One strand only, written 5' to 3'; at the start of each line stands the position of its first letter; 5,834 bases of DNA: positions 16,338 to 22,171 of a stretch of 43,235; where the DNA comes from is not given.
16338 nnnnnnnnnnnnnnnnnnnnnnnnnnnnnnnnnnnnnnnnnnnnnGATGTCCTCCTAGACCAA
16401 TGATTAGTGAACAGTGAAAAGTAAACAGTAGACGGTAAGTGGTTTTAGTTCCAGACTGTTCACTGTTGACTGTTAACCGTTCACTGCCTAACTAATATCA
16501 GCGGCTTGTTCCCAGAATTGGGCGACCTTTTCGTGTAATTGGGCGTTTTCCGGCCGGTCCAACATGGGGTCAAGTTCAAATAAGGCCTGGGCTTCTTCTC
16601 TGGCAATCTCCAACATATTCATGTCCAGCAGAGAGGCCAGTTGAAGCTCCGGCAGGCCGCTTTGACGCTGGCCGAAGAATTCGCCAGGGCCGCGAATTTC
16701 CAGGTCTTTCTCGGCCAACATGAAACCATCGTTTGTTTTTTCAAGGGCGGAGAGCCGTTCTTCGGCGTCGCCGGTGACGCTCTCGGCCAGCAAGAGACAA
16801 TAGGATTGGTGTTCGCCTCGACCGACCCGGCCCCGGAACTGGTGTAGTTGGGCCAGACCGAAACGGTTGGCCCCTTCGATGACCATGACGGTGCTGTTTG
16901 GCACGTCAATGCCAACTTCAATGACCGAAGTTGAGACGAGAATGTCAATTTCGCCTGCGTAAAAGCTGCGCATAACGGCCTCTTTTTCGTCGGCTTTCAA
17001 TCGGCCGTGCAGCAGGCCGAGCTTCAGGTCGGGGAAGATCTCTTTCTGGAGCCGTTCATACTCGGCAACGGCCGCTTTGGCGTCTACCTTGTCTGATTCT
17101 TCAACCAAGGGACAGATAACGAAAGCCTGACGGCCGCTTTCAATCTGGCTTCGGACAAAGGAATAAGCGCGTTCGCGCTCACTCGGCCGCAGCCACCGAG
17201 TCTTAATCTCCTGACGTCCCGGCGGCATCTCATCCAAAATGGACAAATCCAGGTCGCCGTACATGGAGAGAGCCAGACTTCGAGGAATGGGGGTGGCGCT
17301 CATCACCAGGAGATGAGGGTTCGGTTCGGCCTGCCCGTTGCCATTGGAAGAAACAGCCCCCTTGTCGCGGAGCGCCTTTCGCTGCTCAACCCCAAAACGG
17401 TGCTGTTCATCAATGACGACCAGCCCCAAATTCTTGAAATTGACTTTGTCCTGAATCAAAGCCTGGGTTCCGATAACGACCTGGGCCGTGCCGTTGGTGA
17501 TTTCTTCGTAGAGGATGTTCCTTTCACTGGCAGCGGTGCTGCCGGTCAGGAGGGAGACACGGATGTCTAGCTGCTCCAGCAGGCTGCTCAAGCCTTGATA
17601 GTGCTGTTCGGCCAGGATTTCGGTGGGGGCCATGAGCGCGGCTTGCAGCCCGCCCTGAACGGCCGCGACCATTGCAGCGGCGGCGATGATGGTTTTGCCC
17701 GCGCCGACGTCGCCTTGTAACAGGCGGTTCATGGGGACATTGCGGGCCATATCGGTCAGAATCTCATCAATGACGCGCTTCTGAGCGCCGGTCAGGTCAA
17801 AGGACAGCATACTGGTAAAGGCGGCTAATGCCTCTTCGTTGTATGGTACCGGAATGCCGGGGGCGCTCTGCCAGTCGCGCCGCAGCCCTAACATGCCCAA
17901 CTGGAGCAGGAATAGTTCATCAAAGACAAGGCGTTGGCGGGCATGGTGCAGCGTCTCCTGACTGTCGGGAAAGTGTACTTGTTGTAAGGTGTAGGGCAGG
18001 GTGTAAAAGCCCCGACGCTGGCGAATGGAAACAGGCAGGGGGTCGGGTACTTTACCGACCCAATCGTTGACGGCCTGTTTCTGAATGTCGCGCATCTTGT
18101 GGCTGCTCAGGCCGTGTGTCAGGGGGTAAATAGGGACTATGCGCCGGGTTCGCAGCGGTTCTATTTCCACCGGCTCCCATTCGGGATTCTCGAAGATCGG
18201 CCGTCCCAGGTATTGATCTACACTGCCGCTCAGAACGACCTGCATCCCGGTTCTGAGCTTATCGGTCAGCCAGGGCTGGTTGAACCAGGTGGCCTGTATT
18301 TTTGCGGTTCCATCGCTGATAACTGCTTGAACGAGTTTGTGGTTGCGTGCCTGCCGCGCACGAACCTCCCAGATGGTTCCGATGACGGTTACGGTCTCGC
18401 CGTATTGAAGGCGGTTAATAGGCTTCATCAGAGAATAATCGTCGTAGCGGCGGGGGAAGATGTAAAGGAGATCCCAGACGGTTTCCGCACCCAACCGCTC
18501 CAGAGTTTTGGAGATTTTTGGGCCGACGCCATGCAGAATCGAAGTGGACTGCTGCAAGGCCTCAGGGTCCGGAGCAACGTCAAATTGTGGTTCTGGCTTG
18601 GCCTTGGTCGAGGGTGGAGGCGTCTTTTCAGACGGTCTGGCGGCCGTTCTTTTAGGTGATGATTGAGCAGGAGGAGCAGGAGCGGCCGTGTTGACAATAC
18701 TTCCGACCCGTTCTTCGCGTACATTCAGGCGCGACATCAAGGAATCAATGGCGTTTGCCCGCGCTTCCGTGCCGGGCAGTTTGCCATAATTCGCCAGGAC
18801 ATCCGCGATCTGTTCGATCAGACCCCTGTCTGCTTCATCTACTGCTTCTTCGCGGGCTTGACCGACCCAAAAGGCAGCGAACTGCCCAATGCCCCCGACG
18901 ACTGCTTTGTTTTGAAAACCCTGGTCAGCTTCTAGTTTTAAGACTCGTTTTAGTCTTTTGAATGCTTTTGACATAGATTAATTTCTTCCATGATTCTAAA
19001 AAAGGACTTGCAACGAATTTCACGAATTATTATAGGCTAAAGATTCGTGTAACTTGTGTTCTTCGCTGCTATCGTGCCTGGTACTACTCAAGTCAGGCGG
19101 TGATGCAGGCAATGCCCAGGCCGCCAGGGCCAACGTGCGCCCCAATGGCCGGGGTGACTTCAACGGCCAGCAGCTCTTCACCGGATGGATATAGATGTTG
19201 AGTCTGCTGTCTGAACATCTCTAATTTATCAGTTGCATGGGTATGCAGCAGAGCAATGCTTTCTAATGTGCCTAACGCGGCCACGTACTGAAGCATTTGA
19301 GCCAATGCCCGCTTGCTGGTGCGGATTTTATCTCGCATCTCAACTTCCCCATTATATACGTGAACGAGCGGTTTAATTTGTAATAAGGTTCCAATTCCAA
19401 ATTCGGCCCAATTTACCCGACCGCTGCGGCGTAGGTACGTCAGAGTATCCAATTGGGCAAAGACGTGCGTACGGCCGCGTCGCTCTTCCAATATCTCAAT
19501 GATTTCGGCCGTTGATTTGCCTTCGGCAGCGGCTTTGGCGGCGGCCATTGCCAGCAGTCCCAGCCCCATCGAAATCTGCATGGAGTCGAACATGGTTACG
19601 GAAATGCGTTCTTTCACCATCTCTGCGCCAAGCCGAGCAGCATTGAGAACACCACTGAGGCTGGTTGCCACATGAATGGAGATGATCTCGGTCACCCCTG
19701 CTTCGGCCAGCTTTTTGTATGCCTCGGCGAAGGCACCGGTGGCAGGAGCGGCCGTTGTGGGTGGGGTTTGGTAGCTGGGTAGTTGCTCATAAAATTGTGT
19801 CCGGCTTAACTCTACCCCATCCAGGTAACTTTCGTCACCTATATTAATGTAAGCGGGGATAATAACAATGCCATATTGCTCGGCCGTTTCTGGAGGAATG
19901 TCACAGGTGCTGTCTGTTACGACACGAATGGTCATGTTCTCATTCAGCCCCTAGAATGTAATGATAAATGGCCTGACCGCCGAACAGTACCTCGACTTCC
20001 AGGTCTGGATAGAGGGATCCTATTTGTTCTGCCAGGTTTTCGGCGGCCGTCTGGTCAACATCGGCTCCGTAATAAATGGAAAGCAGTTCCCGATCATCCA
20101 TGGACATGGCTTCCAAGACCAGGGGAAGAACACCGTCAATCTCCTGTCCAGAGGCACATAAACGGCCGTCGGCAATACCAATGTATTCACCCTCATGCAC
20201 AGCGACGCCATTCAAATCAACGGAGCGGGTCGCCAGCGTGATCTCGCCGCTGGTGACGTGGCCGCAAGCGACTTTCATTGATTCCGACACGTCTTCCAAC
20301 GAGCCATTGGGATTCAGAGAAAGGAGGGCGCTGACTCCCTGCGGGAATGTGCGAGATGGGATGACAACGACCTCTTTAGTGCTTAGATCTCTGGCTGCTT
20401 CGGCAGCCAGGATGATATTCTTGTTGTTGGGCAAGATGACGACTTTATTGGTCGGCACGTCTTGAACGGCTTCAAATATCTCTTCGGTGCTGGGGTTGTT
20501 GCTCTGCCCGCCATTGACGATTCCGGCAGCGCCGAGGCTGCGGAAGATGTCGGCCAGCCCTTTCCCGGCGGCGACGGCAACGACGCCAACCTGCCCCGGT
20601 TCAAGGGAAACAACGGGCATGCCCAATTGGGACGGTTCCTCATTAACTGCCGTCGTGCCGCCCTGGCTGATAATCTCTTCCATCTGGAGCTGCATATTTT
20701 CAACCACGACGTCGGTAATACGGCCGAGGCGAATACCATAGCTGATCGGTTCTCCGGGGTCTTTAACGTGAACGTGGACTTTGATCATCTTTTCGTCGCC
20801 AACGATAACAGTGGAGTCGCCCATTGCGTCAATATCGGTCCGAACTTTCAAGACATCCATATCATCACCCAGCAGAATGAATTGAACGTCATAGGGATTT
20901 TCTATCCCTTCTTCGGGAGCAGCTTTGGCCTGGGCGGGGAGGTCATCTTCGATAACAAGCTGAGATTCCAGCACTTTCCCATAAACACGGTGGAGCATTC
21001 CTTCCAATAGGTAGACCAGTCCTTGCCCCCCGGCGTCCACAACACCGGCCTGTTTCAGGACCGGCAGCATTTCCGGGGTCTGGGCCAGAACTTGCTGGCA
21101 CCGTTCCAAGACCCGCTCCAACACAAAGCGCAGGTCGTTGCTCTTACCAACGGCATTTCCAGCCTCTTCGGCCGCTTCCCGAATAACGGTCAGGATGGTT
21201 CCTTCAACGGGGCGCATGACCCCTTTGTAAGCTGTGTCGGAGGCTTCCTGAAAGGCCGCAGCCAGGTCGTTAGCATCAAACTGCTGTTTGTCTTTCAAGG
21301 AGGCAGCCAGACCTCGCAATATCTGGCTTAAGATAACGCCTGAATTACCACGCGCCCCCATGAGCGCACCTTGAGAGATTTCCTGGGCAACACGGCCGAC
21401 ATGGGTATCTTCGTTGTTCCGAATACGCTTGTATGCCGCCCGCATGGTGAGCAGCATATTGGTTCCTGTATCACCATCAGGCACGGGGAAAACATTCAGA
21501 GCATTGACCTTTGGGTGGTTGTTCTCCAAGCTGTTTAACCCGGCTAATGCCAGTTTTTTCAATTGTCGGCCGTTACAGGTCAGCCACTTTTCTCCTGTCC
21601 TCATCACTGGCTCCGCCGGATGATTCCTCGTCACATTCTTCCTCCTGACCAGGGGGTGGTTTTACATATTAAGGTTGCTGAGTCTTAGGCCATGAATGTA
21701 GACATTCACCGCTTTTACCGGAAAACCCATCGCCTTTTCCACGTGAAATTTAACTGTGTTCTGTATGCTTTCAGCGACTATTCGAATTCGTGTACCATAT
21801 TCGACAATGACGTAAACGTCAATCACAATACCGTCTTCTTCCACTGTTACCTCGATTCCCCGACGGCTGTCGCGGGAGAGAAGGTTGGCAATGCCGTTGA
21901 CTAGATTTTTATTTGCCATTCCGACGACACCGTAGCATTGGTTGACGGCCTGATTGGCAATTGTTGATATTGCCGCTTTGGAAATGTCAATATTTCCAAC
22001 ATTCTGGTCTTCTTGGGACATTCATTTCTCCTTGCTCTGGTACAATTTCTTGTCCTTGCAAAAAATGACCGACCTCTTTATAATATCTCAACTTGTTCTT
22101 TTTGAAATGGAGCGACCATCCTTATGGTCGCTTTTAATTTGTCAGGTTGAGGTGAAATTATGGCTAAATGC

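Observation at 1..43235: Hyper-abundant palindrome CGGCCG spread through coding and non-coding DNA (HIP-like element)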

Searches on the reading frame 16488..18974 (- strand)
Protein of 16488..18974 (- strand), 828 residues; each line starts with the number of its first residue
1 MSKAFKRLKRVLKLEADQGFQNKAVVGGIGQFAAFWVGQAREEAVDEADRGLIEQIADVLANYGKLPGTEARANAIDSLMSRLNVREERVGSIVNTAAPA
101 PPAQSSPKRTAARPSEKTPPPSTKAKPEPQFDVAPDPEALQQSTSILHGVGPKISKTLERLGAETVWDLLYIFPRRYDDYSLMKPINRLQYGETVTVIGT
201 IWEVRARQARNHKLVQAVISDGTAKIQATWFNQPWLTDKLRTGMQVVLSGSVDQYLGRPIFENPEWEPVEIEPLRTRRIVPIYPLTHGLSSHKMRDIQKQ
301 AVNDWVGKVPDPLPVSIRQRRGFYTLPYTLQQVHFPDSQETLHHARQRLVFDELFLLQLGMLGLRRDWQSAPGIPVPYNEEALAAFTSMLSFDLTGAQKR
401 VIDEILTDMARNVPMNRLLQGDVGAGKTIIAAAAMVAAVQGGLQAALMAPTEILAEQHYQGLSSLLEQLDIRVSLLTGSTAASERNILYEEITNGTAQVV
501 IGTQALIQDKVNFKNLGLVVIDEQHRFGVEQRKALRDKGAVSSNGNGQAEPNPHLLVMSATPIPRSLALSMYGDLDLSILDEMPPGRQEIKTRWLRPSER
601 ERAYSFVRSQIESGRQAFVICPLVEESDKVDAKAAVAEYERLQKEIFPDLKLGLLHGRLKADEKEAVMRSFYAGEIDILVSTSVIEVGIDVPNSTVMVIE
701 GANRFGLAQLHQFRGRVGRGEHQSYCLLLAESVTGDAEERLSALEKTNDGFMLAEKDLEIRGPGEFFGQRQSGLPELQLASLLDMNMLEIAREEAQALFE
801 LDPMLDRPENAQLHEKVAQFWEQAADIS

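Call 18: find_encoding_contigs(protein=window:16488-18974:-, flank=10000, max_places=10)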
Protein window:16488-18974:- (828 aa): no gene with exactly this product is on record in the collection.

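Call 66: search_protein_families(library=pfam, proteins=[window:16488-18974:-], max_evalue=0.00001)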
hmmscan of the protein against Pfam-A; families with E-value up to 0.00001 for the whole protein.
window:16488-18974:- (828 aa): 6 families
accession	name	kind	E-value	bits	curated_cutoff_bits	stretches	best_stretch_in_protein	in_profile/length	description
PF17191.10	RecG_wedge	-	1.5e-32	112.9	23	1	148-302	6-159/162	RecG wedge domain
PF00270.35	DEAD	-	3.1e-26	92.5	26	1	397-566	3-163/167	DEAD/DEAH box helicase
PF00271.37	Helicase_C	-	1.8e-22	80.1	23.5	1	610-719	11-108/110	Helicase conserved C-terminal domain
PF19833.4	RecG_dom3_C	-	2.3e-13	50.4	26.8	1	747-822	1-78/87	ATP-dependent DNA helicase RecG, domain 3, C-terminal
PF04851.21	ResIII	-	1.5e-10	41.7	22.5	1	393-562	3-162/164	Type III restriction enzyme, res subunit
PF01336.31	tRNA_anti-codon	-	5.5e-09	36.3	27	1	195-268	1-74/75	OB-fold nucleic acid binding domain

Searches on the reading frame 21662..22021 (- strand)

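Call 67: search_protein_families(library=pfam, proteins=[window:21662-22021:-], max_evalue=0.00001)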
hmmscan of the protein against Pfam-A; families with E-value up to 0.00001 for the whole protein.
window:21662-22021:- (119 aa): 1 family
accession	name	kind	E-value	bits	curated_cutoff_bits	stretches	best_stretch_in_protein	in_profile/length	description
PF03780.18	Asp23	-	5.1e-27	94.9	28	1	9-112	3-107/108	Asp23 family, cell envelope-related function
